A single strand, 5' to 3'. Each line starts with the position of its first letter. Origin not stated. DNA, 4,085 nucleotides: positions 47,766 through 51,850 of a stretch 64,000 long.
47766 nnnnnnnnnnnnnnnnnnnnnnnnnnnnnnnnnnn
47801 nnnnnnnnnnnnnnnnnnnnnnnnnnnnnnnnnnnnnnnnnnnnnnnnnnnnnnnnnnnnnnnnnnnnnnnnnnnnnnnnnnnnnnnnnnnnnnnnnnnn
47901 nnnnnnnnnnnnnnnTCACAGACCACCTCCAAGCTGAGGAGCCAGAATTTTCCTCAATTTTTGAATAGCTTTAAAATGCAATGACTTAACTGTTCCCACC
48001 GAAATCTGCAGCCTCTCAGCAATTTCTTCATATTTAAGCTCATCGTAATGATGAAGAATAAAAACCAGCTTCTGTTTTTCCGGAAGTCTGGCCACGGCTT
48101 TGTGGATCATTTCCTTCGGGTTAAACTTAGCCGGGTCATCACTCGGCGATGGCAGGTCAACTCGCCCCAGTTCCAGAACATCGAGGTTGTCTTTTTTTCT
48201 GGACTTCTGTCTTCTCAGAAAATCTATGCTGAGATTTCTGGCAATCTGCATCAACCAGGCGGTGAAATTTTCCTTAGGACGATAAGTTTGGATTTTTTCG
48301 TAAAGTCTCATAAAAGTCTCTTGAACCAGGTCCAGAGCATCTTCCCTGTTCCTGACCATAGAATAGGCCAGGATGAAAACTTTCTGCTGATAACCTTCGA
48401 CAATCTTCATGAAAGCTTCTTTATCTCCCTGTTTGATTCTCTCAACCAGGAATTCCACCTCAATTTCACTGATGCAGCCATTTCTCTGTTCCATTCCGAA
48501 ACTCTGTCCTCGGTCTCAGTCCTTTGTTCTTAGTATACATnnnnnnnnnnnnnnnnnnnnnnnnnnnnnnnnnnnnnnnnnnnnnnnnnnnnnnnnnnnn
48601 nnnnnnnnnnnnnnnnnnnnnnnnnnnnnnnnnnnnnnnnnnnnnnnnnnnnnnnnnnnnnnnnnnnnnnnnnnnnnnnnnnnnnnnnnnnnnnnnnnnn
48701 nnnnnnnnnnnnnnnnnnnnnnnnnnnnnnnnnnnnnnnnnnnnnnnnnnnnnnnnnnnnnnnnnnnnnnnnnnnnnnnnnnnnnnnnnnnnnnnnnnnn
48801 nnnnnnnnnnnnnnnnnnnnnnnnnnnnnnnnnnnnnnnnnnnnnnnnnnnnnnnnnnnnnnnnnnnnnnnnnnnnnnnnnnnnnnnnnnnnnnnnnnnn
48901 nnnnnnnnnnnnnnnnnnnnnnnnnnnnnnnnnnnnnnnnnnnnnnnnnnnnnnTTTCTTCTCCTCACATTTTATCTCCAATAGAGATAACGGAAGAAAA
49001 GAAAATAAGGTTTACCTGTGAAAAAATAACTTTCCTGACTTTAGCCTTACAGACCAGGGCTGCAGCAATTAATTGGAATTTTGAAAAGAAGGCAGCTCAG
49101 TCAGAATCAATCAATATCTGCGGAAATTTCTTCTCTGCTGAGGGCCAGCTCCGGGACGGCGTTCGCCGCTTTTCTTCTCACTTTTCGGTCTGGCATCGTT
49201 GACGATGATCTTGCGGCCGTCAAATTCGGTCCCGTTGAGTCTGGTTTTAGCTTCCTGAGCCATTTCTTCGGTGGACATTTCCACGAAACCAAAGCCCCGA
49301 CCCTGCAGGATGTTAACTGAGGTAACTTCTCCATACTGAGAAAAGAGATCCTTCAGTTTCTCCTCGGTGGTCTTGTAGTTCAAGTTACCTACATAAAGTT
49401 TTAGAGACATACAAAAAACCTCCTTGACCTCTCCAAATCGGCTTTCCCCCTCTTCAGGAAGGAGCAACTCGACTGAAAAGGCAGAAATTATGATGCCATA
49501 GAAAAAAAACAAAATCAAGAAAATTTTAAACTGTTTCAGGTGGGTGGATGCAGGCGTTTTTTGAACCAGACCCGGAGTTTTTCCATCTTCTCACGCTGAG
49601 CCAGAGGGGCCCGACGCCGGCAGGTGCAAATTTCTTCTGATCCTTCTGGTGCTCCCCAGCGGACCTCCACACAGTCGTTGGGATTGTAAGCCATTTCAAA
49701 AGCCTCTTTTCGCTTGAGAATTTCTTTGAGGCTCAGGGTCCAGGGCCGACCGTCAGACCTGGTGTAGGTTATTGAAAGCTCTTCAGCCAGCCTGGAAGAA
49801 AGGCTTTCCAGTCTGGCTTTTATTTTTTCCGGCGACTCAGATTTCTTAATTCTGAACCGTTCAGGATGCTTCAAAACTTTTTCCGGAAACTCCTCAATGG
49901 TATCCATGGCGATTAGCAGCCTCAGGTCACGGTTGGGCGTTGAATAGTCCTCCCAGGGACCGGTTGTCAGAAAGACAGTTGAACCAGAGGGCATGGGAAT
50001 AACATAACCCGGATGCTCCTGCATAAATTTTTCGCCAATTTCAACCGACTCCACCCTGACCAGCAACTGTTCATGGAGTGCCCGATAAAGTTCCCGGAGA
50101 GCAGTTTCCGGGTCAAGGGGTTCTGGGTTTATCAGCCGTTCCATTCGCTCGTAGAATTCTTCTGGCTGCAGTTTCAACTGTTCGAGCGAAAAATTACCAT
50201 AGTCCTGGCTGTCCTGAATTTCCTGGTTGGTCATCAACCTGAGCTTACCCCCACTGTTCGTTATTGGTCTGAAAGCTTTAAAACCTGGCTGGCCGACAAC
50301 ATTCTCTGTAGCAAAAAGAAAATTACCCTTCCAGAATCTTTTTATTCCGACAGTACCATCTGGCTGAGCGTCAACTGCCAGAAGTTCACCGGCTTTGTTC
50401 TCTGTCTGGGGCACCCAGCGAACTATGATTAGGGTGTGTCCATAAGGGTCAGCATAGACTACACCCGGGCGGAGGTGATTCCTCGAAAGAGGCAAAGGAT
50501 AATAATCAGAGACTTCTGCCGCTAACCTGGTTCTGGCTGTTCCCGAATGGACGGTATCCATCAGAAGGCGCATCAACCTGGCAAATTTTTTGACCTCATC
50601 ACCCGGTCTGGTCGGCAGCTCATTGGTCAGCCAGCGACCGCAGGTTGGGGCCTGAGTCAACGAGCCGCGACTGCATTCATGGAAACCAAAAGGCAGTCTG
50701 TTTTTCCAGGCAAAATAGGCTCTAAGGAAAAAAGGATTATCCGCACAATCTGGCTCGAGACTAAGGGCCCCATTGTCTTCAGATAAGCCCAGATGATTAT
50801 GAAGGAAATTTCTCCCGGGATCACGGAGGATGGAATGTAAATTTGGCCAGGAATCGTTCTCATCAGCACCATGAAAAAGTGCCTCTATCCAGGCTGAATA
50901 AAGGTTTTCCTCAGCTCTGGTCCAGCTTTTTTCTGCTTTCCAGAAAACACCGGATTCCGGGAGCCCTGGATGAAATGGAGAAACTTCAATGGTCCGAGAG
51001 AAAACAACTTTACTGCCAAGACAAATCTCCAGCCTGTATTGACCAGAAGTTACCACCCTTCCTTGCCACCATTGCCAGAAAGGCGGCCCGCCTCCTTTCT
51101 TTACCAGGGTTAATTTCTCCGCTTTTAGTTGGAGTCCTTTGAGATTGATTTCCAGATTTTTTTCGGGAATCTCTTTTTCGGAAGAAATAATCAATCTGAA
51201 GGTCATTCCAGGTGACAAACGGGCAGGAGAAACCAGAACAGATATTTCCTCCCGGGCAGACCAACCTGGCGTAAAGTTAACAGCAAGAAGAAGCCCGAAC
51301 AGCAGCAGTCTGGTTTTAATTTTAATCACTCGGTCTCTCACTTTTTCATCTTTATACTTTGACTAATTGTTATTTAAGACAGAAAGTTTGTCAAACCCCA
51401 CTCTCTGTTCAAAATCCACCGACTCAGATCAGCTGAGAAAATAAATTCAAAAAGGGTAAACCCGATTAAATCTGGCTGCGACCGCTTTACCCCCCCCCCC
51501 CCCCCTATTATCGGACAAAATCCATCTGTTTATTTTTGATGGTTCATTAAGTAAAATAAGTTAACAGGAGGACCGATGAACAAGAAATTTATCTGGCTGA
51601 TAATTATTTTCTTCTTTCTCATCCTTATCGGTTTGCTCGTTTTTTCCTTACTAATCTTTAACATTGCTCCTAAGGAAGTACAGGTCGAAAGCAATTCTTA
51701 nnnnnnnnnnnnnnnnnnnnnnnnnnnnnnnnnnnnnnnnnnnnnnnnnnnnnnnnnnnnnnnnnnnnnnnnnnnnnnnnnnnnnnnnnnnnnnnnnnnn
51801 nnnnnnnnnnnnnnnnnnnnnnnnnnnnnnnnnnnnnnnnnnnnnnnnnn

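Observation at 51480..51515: C16 homopolymer forms the -35/-10 spacer of the sppA promoter (candidate slipped-strand phase-variable promoter, or assembly artefact)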

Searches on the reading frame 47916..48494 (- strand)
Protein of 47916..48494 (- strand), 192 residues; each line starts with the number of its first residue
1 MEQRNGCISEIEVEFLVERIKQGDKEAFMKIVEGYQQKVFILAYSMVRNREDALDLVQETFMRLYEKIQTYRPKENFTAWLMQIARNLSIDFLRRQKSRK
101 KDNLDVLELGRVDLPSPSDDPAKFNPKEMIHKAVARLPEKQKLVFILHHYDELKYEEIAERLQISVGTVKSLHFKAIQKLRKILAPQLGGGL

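Call 5: search_protein_families(library=pfam, proteins=[window:47916-48494:-])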
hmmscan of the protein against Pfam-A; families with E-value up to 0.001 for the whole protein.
window:47916-48494:- (192 aa): 5 families
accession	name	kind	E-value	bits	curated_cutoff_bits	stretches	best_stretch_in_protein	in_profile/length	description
PF04542.20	Sigma70_r2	-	7.8e-21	74.1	24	1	32-98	2-70/71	Sigma-70 region 2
PF08281.18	Sigma70_r4_2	-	3e-18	65.6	25.7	1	128-180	2-54/54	Sigma-70, region 4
PF04545.22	Sigma70_r4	-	5.1e-16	58.4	24.1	1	134-182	2-50/50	Sigma-70, region 4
PF07638.17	Sigma70_ECF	-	2.8e-10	40.9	21.1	1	12-170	3-169/185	ECF sigma factor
PF13384.12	HTH_23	-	0.00023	21.3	24.6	1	139-170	4-35/50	Homeodomain-like domain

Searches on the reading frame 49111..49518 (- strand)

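Call 5: search_protein_families(library=pfam, proteins=[window:49111-49518:-])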
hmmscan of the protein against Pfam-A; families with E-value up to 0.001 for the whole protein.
window:49111-49518:- (135 aa): 4 families
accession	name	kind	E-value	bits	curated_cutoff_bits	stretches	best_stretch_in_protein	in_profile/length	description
PF00076.28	RRM_1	-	1.3e-22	79.9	20.7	1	41-104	1-69/70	RNA recognition motif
PF13893.12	RRM_5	-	1.9e-06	28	27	1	41-107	29-97/125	RNA recognition motif. (a.k.a. RRM, RBD, or RNP domain)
PF08777.17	RRM_3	-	2.2e-05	24.9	22.9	1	46-119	9-77/102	RNA binding motif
PF16842.11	RRM_occluded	-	0.00011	22.4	30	1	43-106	6-70/79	Occluded RNA-recognition motif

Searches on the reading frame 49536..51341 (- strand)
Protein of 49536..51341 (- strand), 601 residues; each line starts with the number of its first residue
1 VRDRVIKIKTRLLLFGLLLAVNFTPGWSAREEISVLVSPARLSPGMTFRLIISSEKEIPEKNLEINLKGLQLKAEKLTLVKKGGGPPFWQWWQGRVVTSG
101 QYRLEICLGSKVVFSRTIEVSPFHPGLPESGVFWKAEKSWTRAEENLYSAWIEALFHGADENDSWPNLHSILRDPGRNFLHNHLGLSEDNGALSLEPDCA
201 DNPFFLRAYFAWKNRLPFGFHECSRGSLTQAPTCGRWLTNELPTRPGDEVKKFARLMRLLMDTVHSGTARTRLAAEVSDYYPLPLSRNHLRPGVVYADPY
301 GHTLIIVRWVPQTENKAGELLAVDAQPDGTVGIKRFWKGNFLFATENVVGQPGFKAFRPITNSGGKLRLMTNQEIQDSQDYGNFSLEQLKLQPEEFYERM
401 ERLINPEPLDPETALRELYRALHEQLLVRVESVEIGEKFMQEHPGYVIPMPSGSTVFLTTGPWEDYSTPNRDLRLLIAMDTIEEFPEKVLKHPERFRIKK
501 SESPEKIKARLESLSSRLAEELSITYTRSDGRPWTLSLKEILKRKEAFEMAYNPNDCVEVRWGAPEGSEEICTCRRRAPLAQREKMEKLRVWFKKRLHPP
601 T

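Call 5: search_protein_families(library=pfam, proteins=[window:49536-51341:-])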
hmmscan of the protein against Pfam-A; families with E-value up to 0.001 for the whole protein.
window:49536-51341:- (601 aa): 0 families

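Call 8: find_encoding_contigs(protein=window:49536-51341:-, flank=4000, max_places=10)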
Protein window:49536-51341:- (601 aa): no gene with exactly this product is on record in the collection.

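Call 14: find_encoding_contigs(protein=window:49536-51329:-, flank=3000, max_places=10)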
Protein window:49536-51329:- (597 aa): 7 contigs read that carry it; 4 places shown.
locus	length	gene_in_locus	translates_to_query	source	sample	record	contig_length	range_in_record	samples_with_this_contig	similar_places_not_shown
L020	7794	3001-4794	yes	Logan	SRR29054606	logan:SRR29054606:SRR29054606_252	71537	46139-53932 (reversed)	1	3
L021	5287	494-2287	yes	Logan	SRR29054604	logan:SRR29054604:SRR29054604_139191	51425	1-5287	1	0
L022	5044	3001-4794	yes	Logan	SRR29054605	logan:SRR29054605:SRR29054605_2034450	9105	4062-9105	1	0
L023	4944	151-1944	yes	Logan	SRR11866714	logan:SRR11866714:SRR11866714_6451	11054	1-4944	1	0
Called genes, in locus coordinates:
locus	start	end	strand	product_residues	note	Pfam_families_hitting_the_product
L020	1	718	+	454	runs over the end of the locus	PF02878:PGM_PMM_I, PF02879:PGM_PMM_II, PF02880:PGM_PMM_III, PF00408:PGM_PMM_IV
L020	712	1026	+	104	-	PF04977:DivIC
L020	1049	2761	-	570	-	PF01343:Peptidase_S49, PF00574:CLP_protease (faint), PF01343:Peptidase_S49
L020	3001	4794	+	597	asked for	-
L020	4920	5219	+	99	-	PF08777:RRM_3 (weak), PF13893:RRM_5 (weak), PF00076:RRM_1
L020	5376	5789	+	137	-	-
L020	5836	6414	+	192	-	PF07638:Sigma70_ECF, PF04542:Sigma70_r2, PF08281:Sigma70_r4_2, PF04545:Sigma70_r4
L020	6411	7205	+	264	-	PF13490:zf-HC2 (weak)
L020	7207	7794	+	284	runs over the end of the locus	PF13174:TPR_6 (faint)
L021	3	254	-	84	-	?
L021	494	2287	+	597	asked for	-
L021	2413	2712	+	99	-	PF08777:RRM_3 (weak), PF13893:RRM_5 (weak), PF00076:RRM_1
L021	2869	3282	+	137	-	-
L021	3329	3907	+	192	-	PF07638:Sigma70_ECF, PF04542:Sigma70_r2, PF08281:Sigma70_r4_2, PF04545:Sigma70_r4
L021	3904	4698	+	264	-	PF13490:zf-HC2 (weak)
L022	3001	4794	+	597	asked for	-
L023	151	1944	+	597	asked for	-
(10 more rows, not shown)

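Call 31: search_protein_families(library=ncbifam, proteins=[window:49536-51329:-], max_evalue=0.1)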
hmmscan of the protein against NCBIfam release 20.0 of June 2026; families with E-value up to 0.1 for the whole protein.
window:49536-51329:- (597 aa): 0 families

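Call 32: search_solved_structures(query=window:49536-51329:-, max_evalue=1)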
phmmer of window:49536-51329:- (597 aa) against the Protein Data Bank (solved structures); distinct sequences matched with E-value up to 1: 5.
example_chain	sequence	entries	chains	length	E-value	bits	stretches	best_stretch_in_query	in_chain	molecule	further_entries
9qul_A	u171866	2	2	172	0.49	11.7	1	497-552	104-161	TFD-EH T87E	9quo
9quc_A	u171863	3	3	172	0.5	11.7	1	497-552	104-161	TFD-EH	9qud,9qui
6wxp_A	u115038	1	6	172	0.63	11.3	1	497-552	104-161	TFD-EE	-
6zv9_A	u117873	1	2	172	0.64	11.3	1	497-552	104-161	TFD-EE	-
6wxo_A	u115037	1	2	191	0.78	11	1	497-552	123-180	TFD-HE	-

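Call 34: find_homologous_proteins(query=window:49536-51329:-, max_evalue=0.00001)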
Query window:49536-51329:- (597 aa): 5426 proteins with E <= 0.00001 among 8000 candidates; the best 120 are listed.
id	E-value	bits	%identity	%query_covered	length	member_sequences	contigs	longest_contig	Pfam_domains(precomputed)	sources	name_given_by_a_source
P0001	0.0e+0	1341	96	100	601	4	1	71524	-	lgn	-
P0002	0.0e+0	1112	80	97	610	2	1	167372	-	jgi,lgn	jgi:hypothetical protein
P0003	0.0e+0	1092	80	97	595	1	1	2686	-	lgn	-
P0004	0.0e+0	1047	74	100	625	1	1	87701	-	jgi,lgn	jgi:hypothetical protein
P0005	0.0e+0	1026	73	100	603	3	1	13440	-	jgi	-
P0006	9.7e-286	967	71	96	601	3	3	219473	-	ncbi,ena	ncbi:MAG: hypothetical protein ACPLZD_02090 [Candidatus Saccharicenans sp.]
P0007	2.4e-283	959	68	100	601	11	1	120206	-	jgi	jgi:hypothetical protein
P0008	1.4e-268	910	69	96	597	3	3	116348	-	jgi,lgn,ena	-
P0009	1.1e-264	897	67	99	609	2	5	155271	-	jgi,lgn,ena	-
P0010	8.2e-264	895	66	98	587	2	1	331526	-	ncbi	ncbi:MAG: hypothetical protein ACUVRL_03345 [Candidatus Saccharicenans sp.]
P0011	2.1e-262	890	66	97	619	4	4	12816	-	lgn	-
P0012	7.4e-262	888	66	96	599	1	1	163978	-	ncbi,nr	ncbi:MAG: hypothetical protein N3G18_01820 [Candidatus Saccharicenans sp.]|nr:hypothetical protein [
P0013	7.8e-262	888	65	100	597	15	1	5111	-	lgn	-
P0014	1.1e-260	884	67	95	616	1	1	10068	-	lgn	-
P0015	1.5e-260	884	67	96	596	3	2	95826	-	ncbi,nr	ncbi:MAG: hypothetical protein NUW07_05630 [Candidatus Saccharicenans sp.]|nr:hypothetical protein [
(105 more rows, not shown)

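Call 54: predict_structure(alignment_id=A3)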
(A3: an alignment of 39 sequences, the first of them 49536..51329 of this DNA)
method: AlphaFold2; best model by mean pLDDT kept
length: 597 residues; sequences in the alignment: 39
mean_pLDDT: 87.9   pTM: 0.88
mean pLDDT of the five models: 87.9, 87.7, 86.7, 86.4, 85.4
residues with pLDDT >= 90: 388; 70-90: 167; 50-70: 20; < 50: 22
segments of 3 or more residues with pLDDT < 50: 1-3, 10-26
pLDDT, mean of each block of 10 residues (from residue 1): 50 38 51 94 94 88 76 89 90 92 91 91 85 93 96 91 92 95 83 87 97 93 80 94 90 91 75 92 93 85 92 92 83 88 83 92 94 92 92 94 93 94 89 92 86 72 82 94 93 90 96 97 96 97 92 95 94 93 91 77
secondary structure, 60 per line:
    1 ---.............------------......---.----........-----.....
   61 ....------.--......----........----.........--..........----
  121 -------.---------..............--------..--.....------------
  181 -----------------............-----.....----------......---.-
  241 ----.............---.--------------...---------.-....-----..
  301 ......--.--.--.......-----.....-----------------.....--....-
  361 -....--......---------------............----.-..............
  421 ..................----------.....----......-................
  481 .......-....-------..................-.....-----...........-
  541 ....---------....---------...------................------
elements in order: H4-16 E29-34 E43-50 E59-64 E74-79 E84-91 E96-104 E107-116 H138-151 H164-168 H198-209 E215-219 E230-235 H245-257 E276-278 E290-293 E299-306 E315-321 E327-331 E349-353 E356-359 E362-365 H368-373 H389-400 H407-438 H449-453 H458-463 H465-487 H500-517 E519-523 E529-533 H534-539 H541-544 H554-557 H576-591

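Call 65: search_protein_families(library=pfam, proteins=[window:49536-51329:-], max_evalue=10)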
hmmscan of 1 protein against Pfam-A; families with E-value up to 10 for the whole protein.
window:49536-51329:- (597 aa): 0 families

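Call 67: fold_search(model_id=the predicted structure, library=pdb)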
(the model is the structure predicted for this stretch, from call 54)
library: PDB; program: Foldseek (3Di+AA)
matches with E <= 10: 1555; with E <= 0.001: 1
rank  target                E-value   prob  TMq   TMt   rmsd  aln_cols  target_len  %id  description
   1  8q00_A                9.5e-04  0.80  0.14  0.22  16.6       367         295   13  TssM-Ub-PA complex - A USP-like DUB from B. pseudomallei (193-430) reacted with Ub-PA (released 2023-12-13)
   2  8ssi_A                1.6e-03  0.63  0.12  0.21  17.0       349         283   14  Structure of Burkholderia pseudomallei deubiquitinase TssM in complex with ubiquitin (released 2024-06-05)
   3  3rgh_B                2.0e-03  1.00  0.13  0.71   2.8        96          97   16  Structure of filamin A immunoglobulin-like repeat 10 from Homo sapiens (released 2011-08-03)
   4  3rgh_A                3.1e-03  1.00  0.13  0.69   2.8        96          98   17  Structure of filamin A immunoglobulin-like repeat 10 from Homo sapiens (released 2011-08-03)
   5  2dia_MODEL_1_A        3.4e-03  1.00  0.13  0.60   7.6       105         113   16  Solution structure of the 10th filamin domain from human Filamin-B (released 2006-09-29)
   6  1p53_A                3.4e-03  1.00  0.13  0.27   3.9        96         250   18  The Crystal Structure of ICAM-1 D3-D5 fragment (released 2004-05-04)
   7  4umg                  5.0e-03  1.00  0.13  0.70   2.9        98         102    8  Crystal structure of the Lin-41 filamin domain (released 2014-10-01)
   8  3v8o_A                6.4e-03  1.00  0.13  0.38   8.7       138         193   12  Human Filamin C Ig - like Domains 4 and 5 (released 2013-07-17)
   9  8ssi_C                6.4e-03  0.47  0.13  0.23  16.4       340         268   14  Structure of Burkholderia pseudomallei deubiquitinase TssM in complex with ubiquitin (released 2024-06-05)
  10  8pz3_A                6.4e-03  0.44  0.13  0.21  17.5       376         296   10  TssM - A USP-like DUB from B. pseudomallei (193-430) (released 2023-12-13)
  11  6sws_B                1.2e-02  1.00  0.13  0.55   3.8        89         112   15  The DBB dimerization domain of B-cell adaptor for PI3K (BCAP) is required for down regulation of inflammatory signalli (released 2020-02-19)
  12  4exk_A                1.2e-02  1.00  0.12  0.14   5.1       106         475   13  A chimera protein containing MBP fused to the C-terminal domain of the uncharacterized protein STM14_2015 from Salmone (released 2012-08-08)
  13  5e4e_B                1.4e-02  1.00  0.12  0.34   4.9        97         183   18  Engineered Interleukin-13 bound to receptor (released 2015-12-02)
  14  6sws_C                1.7e-02  1.00  0.13  0.57   3.2        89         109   15  The DBB dimerization domain of B-cell adaptor for PI3K (BCAP) is required for down regulation of inflammatory signalli (released 2020-02-19)
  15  2e9j_MODEL_1_A        1.8e-02  1.00  0.14  0.59   5.0       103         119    9  Solution structure of the 14th filamin domain from human Filamin-B (released 2007-07-31)
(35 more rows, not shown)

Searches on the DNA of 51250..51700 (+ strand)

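Call 6: search_dna_similar(query=window:51300-51700:+, collection=plasmids, mode=distant)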
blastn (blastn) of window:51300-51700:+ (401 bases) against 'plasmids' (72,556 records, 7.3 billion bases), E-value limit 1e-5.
No match.

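Call 22: search_rna_families(source=window, start=51250, end=51650, threshold=evalue, max_evalue=1)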
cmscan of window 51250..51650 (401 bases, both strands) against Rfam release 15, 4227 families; matches with E-value up to 1: 1.
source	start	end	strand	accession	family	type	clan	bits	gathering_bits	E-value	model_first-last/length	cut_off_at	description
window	51440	51459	+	RF02929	algC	Cis-reg;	-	17.3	33.8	0.79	1-52/52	no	algC RNA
